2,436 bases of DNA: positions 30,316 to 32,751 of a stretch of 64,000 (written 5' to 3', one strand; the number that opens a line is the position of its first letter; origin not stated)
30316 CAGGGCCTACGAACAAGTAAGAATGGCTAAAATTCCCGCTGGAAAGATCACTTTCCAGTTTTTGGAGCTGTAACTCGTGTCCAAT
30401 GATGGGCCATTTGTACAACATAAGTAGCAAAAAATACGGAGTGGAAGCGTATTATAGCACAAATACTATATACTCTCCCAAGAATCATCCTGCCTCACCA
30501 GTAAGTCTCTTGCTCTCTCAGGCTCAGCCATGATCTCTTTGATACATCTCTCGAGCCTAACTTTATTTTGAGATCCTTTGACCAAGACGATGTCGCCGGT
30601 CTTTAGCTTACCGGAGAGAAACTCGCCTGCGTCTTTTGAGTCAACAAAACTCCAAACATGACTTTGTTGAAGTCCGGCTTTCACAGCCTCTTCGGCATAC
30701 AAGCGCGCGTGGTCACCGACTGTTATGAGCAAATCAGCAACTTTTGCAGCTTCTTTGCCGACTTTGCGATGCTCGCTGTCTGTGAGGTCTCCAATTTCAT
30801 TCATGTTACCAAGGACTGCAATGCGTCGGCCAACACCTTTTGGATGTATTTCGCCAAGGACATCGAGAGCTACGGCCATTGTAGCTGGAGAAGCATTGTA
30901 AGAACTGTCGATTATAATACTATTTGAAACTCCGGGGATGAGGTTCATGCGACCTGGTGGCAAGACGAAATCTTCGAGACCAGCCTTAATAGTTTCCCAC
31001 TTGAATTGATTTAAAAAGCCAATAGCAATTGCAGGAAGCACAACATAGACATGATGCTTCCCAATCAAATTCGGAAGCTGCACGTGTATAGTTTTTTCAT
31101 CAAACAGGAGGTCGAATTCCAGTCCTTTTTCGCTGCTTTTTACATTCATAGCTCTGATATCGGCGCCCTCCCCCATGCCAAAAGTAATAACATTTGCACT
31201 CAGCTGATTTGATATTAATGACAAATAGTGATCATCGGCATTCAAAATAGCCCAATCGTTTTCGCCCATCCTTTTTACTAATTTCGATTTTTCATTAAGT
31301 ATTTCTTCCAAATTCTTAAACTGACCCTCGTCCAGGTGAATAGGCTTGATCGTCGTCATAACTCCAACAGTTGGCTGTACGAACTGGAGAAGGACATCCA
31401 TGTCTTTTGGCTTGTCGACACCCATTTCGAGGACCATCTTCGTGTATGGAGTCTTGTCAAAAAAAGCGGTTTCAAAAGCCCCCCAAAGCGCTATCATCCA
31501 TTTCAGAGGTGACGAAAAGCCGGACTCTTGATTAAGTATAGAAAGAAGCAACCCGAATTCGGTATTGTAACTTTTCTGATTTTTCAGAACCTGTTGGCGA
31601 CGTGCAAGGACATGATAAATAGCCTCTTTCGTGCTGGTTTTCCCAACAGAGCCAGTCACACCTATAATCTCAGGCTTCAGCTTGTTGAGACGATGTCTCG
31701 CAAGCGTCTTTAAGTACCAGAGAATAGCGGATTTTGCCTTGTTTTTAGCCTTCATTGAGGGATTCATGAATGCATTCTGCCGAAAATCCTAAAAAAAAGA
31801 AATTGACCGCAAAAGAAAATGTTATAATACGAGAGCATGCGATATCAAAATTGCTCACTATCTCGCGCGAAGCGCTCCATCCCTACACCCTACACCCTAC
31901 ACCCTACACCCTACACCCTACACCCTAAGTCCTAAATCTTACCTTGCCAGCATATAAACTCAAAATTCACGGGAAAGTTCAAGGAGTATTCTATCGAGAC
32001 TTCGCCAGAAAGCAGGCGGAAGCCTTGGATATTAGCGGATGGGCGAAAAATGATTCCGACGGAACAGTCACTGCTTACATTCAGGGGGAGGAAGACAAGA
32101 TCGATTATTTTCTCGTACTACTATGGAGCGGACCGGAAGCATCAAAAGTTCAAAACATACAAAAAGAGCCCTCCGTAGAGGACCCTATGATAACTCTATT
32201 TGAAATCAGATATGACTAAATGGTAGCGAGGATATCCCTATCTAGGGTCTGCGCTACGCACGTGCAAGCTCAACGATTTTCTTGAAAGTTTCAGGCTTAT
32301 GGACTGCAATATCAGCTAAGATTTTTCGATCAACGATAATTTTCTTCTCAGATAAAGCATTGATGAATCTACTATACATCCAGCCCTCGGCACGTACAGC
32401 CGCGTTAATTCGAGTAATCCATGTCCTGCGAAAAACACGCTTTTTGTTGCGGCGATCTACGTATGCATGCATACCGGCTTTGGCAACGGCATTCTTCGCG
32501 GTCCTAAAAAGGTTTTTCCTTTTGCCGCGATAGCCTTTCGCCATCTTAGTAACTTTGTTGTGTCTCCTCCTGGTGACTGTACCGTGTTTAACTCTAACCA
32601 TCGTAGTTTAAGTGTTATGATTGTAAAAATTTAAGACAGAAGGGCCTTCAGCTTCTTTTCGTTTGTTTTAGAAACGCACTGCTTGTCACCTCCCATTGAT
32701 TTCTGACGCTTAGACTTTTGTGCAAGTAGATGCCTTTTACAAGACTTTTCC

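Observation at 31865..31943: acyP leader: GCGAAGC mini-hairpin box followed by a (CCCTACA)6 heptad expansion running into a TTG start; G-quadruplex motif on the opposite strand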

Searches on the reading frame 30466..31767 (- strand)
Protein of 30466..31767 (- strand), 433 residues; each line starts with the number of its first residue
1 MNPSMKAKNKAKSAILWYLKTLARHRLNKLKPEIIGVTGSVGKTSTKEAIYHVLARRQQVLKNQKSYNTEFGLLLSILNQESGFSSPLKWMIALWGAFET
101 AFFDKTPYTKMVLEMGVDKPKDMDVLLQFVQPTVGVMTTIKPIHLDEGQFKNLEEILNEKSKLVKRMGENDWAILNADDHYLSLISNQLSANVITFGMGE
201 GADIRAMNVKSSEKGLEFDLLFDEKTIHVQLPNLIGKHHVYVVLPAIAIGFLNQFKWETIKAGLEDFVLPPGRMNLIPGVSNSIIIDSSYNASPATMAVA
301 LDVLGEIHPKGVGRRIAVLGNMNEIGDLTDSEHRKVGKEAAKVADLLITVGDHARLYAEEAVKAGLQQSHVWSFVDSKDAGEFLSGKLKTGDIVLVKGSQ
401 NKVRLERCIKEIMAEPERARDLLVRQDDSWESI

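Call 14: find_encoding_contigs(protein=window:30466-31767:-, flank=10000, max_places=10)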
Protein window:30466-31767:- (433 aa): 24 contigs read that carry it; 6 places shown.
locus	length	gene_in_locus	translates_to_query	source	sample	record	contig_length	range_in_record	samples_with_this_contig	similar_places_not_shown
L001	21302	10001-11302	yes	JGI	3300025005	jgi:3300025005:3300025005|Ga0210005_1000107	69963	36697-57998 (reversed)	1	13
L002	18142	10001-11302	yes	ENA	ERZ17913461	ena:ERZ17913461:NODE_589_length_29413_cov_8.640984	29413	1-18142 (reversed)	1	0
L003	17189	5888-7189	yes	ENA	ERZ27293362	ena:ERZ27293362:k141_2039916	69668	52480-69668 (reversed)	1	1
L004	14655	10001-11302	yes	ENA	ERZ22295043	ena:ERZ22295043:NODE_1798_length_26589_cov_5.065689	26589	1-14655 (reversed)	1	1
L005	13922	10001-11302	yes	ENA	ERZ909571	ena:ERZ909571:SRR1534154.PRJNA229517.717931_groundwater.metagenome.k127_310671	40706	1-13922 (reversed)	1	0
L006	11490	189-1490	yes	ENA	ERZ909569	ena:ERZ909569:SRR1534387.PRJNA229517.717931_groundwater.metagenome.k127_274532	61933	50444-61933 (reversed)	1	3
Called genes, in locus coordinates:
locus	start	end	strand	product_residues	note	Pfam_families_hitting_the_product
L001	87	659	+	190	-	PF01174:SNO, PF03575:Peptidase_S51 (weak), PF07685:GATase_3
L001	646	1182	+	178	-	PF01227:GTP_cyclohydroI, PF14489:QueF (weak)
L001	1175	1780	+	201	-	PF21176:RecR_HhH, PF02132:RecR_ZnF (weak), PF13662:Toprim_4, PF01751:Toprim, PF21175:RecR_C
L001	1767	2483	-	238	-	PF00288:GHMP_kinases_N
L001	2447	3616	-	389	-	PF01128:IspD, PF12804:NTP_transf_3 (weak), PF02542:YgbB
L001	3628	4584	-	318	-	PF02670:DXP_reductoisom, PF03435:Sacchrp_dh_NADP (faint), PF02670:DXP_reductoisom, PF08436:DXP_redisom_C, PF13288:DXPR_C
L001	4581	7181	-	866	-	PF13231:PMT_2 (weak)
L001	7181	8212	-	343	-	PF04551:GcpE, PF26540:GcpE_C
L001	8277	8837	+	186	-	PF05198:IF3_N, PF00707:IF3_C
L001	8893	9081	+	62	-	PF01632:Ribosomal_L35p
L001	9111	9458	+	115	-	PF00453:Ribosomal_L20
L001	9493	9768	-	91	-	PF00708:Acylphosphatase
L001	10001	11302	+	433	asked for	PF08245:Mur_ligase_M, PF02875:Mur_ligase_C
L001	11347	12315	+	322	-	PF13177:DNA_pol3_delta2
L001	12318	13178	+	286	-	PF04468:PSP1, PF28472:PSP1_3rd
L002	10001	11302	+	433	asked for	PF08245:Mur_ligase_M, PF02875:Mur_ligase_C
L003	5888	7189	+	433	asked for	PF08245:Mur_ligase_M, PF02875:Mur_ligase_C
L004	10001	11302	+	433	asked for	PF08245:Mur_ligase_M, PF02875:Mur_ligase_C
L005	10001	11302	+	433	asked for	PF08245:Mur_ligase_M, PF02875:Mur_ligase_C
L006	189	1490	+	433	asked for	PF08245:Mur_ligase_M, PF02875:Mur_ligase_C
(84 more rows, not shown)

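Call 19: find_related_loci(query=window:30466-31767:-, collection=genome_contigs, flank=6000)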
Query window:30466-31767:- (433 aa) in genome_contigs; peptide patterns used: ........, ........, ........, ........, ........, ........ (x = any residue, [..] = any of these).
43 stretches matched a pattern; 12 encode a relative of the query (tblastn E <= 1e-3); 12 distinct loci.
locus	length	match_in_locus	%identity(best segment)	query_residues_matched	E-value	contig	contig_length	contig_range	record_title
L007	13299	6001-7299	80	1-433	0e+0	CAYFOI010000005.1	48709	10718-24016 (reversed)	MAG TPA_asm: uncultured Candidatus Peribacteria bacterium isolate ERP019367_co2_39 genome assembly, contig: NODE_660_len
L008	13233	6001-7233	46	16-430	4e-119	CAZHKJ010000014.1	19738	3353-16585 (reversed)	MAG TPA_asm: uncultured Candidatus Peribacteria bacterium isolate SRP286056_co1_480 genome assembly, contig: NODE_3263_l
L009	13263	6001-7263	47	12-431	1e-106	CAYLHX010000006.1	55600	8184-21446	MAG TPA_asm: uncultured Candidatus Peribacteria bacterium isolate SRP093185_co1_81 genome assembly, contig: NODE_219_len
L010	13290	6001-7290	45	12-433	8e-107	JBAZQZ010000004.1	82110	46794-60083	MAG: Candidatus Gracilibacteria bacterium isolate SO_2017_GW1_136 NODE_1802_length_82110_cov_1.629008_OW334_2017, whole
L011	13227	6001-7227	45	23-433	1e-105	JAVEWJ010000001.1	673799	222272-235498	MAG: Candidatus Gracilibacteria bacterium isolate BF4_142 NODE_6_length_673799_cov_13.584105_Biofilm4, whole genome shot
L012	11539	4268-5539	44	8-433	3e-104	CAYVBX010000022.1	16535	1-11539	MAG TPA_asm: uncultured Candidatus Peribacteria bacterium isolate SRP241326_co2_311 genome assembly, contig: NODE_4720_l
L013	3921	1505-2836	42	8-433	2e-103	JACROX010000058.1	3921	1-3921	MAG: Candidatus Peregrinibacteria bacterium isolate NC_groundwater_1972_Pr3_S-0.2um_39_2 scaffold_349110, whole genome s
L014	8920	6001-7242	43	15-426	4e-96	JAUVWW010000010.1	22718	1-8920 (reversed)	MAG: bacterium isolate CSMAG_1200 CSMAG_1200_k127_9003555_length_22718_cov_16.0000, whole genome shotgun sequence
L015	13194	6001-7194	29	19-430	7e-31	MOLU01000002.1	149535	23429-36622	Candidatus Gracilibacteria bacterium GN02-872 GN02_872_C02, whole genome shotgun sequence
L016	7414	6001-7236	31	6-430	6e-29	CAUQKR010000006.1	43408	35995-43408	MAG TPA_asm: uncultured Candidatus Gracilibacteria bacterium isolate ERR9969105_bin.5_MetaWRAP_v1.3_MAG genome assembly,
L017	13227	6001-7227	28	10-431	7e-29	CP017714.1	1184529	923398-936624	Candidatus Gracilibacteria bacterium HOT-871, complete genome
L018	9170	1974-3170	28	8-430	8e-25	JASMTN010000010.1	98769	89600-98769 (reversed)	MAG: Candidatus Gracilibacteria bacterium isolate GSC-VFA-60_REP11 CoA_60C_k149_37471, whole genome shotgun sequence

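Call 83: find_homologous_proteins(query=window:30466-31767:-, max_evalue=1e-80)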
Query window:30466-31767:- (433 aa): 1253 proteins with E <= 1e-80 among 8000 candidates; the best 120 are listed.
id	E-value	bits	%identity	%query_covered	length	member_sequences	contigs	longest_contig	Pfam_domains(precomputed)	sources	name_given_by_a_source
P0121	1.3e-282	955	99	100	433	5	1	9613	PF02875.27,PF08245.19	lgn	-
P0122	1.6e-236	803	80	100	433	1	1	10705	PF02875.27,PF08245.19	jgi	-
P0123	3.8e-233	792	80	100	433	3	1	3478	PF02875.27,PF08245.19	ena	-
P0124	7.6e-226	768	78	100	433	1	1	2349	PF02875.27,PF08245.19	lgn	-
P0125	8.7e-221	751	76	99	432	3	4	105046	PF02875.27,PF08245.19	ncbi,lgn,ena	-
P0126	5.7e-213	726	75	96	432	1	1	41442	PF02875.27,PF08245.19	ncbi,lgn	-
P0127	1.8e-199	681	71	98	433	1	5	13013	PF02875.27,PF08245.19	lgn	-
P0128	2.4e-198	677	72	96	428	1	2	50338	PF02875.27,PF08245.19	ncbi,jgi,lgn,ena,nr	ncbi:MAG: UDP-N-acetylmuramoyl-tripeptide--D-alanyl-D-alanine ligase [Patescibacteria group bacteriu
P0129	8.7e-196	669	71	98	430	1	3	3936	PF02875.27,PF08245.19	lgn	-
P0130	3.4e-194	664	69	98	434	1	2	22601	PF02875.27,PF08245.19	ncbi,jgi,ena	ncbi:MAG: UDP-N-acetylmuramoyl-tripeptide--D-alanyl-D-alanine ligase [Candidatus Gracilibacteria bac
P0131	1.5e-193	662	68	100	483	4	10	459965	PF02875.27,PF08245.19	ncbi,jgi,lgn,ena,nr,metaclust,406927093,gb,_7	ncbi:MAG: hypothetical protein ACD_51C00323G0007 [uncultured bacterium]|nr:MAG: hypothetical protein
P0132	5.3e-189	647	68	97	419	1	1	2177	PF02875.27,PF08245.19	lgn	-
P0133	2.5e-188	644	67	99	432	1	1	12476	PF02875.27,PF08245.19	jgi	-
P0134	1.9e-149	516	67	79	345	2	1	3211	PF02875.27,PF08245.19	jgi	-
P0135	1.6e-139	484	53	100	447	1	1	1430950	PF02875.27,PF08245.19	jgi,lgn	jgi:UDP-N-acetylmuramoyl-tripeptide--D-alanyl-D-alanine ligase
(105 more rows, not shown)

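Call 84: find_encoding_contigs(protein=P0121, flank=1500, max_places=5)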
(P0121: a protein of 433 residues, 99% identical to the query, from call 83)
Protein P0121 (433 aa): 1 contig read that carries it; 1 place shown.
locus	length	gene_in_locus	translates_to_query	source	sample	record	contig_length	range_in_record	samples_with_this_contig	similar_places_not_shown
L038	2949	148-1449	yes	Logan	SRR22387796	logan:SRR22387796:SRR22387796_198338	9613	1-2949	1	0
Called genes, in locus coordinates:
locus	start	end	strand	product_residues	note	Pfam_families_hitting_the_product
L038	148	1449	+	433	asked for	PF08245:Mur_ligase_M, PF02875:Mur_ligase_C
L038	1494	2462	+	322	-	PF13177:DNA_pol3_delta2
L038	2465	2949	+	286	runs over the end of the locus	PF04468:PSP1, PF28472:PSP1_3rd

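Call 85: find_encoding_contigs(protein=P0125, flank=1500, max_places=3)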
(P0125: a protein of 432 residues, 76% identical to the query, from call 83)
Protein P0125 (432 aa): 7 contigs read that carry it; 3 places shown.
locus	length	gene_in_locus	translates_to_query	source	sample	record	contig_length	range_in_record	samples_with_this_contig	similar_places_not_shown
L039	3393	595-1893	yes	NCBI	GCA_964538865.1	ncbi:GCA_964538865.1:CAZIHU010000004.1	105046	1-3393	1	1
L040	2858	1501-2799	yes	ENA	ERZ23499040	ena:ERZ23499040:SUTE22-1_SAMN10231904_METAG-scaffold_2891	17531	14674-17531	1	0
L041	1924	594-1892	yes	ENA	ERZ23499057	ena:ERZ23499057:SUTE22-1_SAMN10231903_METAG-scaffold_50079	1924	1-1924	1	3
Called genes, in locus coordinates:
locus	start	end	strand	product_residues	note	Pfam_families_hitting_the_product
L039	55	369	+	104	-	-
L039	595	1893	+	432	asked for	PF08245:Mur_ligase_M, PF02875:Mur_ligase_C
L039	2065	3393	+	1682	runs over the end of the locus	PF13385:Laminin_G_3, PF00041:fn3 (weak), PF00395:SLH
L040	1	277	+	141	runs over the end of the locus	PF05198:IF3_N, PF00707:IF3_C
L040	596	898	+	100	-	PF00453:Ribosomal_L20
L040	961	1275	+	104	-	-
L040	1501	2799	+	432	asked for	PF08245:Mur_ligase_M, PF02875:Mur_ligase_C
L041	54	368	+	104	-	-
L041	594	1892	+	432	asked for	PF08245:Mur_ligase_M, PF02875:Mur_ligase_C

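Call 86: find_encoding_contigs(protein=P0126, flank=1500, max_places=2)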
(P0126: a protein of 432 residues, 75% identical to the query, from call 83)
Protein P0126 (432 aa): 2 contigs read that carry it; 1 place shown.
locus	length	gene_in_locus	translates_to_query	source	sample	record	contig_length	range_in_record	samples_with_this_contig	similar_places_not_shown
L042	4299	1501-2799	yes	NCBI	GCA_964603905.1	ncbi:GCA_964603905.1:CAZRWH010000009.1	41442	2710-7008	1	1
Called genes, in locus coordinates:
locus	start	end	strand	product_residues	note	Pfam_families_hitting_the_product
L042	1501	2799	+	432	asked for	PF08245:Mur_ligase_M, PF02875:Mur_ligase_C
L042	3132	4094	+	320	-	-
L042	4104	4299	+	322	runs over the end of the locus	PF13177:DNA_pol3_delta2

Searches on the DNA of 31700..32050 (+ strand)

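Call 50: search_rna_families(source=window, start=31700, end=32050, threshold=evalue, max_evalue=10)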
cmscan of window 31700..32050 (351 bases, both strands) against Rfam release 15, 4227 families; matches with E-value up to 10: 0.
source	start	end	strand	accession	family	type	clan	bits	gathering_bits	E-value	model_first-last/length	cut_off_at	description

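Call 54: build_rna_model(alignment_id=A1, structure=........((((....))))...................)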
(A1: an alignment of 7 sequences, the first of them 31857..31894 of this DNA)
Model R1 built from alignment A1 (7 sequences, 39 columns); structure: as given.
model positions 38; base pairs 4; branch points 0; effective number of sequences 7; information 1.025 bits per position. Calibrated on 0.2 Mb of random sequence (short: E-values are rough).
structure used (alignment columns):
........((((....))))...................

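Call 55: search_with_rna_model(model_id=R1, sources=[window, L019, L020, L022, L023, L007, L008, L009, L010, L011, L012, L013, L014], max_evalue=10, show_alignments=0)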
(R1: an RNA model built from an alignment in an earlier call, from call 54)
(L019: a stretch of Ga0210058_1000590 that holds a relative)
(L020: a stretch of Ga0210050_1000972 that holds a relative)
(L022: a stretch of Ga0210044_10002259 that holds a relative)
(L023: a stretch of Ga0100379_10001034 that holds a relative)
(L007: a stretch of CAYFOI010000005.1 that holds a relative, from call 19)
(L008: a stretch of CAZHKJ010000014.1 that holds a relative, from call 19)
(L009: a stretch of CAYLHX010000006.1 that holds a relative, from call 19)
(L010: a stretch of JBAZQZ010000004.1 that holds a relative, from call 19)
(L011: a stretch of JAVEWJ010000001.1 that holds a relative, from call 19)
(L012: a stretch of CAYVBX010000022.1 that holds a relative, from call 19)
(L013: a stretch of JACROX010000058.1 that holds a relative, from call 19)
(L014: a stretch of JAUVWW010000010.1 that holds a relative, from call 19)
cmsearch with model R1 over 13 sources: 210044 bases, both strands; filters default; matches with E-value up to 10: 24.
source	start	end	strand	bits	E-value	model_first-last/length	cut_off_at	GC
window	31857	31894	+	55.3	1e-13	1-38/38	no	0.58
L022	6622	6659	+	51.5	1.5e-12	1-38/38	no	0.53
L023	191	228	-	51.5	1.5e-12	1-38/38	no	0.53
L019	10070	10107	+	51.4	1.7e-12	1-38/38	no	0.53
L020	2244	2281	+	51.4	1.7e-12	1-38/38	no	0.53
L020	12335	12372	+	49.6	6.5e-12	1-38/38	no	0.5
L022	10404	10441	+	47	4e-11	1-38/38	no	0.5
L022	4934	4972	+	44.2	3e-10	1-38/38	no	0.59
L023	1878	1916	-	44.2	3e-10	1-38/38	no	0.59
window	58971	59008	+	39.3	1e-08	1-38/38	no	0.55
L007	5560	5594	-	15.1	0.43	1-38/38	no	0.37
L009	6740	6766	-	12.7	2.3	1-38/38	no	0.41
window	42695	42721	+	12.5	2.7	1-38/38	no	0.41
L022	6686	6719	+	12.3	3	1-38/38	no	0.35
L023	131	164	-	12.3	3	1-38/38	no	0.35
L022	1953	1972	+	11.9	4.3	1-38/38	no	0.5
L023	4878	4897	-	11.9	4.3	1-38/38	no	0.5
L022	5543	5580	+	11.7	4.7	1-38/38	no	0.39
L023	1270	1307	-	11.7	4.7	1-38/38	no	0.39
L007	5864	5899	-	11.5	5.5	1-38/38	no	0.33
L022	4328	4355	+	11.5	5.6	1-38/38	no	0.5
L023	2495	2522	-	11.5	5.6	1-38/38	no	0.5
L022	7081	7110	+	11.5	5.7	1-38/38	no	0.4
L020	6418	6445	+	11.4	6.2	1-38/38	no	0.39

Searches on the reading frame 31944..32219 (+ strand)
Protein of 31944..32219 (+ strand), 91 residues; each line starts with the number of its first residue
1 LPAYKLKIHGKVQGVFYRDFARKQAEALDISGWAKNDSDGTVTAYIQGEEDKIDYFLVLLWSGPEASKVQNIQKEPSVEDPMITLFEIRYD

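Call 46: find_encoding_contigs(protein=window:31944-32219:+, flank=1200, max_places=10)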
Protein window:31944-32219:+ (91 aa): 4 contigs read that carry it; 1 place shown.
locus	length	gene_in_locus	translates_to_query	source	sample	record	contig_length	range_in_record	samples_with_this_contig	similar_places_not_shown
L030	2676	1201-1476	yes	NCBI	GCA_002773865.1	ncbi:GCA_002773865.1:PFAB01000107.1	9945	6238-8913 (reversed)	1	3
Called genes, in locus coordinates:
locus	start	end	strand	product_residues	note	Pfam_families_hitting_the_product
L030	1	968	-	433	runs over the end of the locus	PF08245:Mur_ligase_M, PF02875:Mur_ligase_C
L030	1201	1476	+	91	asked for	PF00708:Acylphosphatase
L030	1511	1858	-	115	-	PF00453:Ribosomal_L20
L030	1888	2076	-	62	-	PF01632:Ribosomal_L35p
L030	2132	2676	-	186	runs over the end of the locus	PF05198:IF3_N, PF00707:IF3_C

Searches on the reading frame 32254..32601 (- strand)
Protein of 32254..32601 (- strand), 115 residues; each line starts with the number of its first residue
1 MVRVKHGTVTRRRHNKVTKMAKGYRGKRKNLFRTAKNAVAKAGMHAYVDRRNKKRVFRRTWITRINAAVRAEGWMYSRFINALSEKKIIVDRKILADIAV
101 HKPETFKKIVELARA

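Call 47: find_encoding_contigs(protein=window:32254-32601:-, flank=1500, max_places=10)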
Protein window:32254-32601:- (115 aa): 23 contigs read that carry it; 2 places shown.
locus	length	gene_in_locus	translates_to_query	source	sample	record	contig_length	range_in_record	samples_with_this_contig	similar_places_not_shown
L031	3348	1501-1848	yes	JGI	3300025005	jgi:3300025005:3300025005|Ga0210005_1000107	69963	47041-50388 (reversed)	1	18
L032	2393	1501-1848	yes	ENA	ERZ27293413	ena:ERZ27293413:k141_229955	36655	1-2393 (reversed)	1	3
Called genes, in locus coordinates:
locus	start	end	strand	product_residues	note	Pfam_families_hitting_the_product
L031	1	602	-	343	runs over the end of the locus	PF04551:GcpE, PF26540:GcpE_C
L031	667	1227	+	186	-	PF05198:IF3_N, PF00707:IF3_C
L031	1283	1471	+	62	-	PF01632:Ribosomal_L35p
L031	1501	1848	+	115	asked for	PF00453:Ribosomal_L20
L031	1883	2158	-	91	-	PF00708:Acylphosphatase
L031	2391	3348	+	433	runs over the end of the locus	PF08245:Mur_ligase_M, PF02875:Mur_ligase_C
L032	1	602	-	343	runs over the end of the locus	PF04551:GcpE, PF26540:GcpE_C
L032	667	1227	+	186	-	PF05198:IF3_N, PF00707:IF3_C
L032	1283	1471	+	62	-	PF01632:Ribosomal_L35p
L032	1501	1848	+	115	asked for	PF00453:Ribosomal_L20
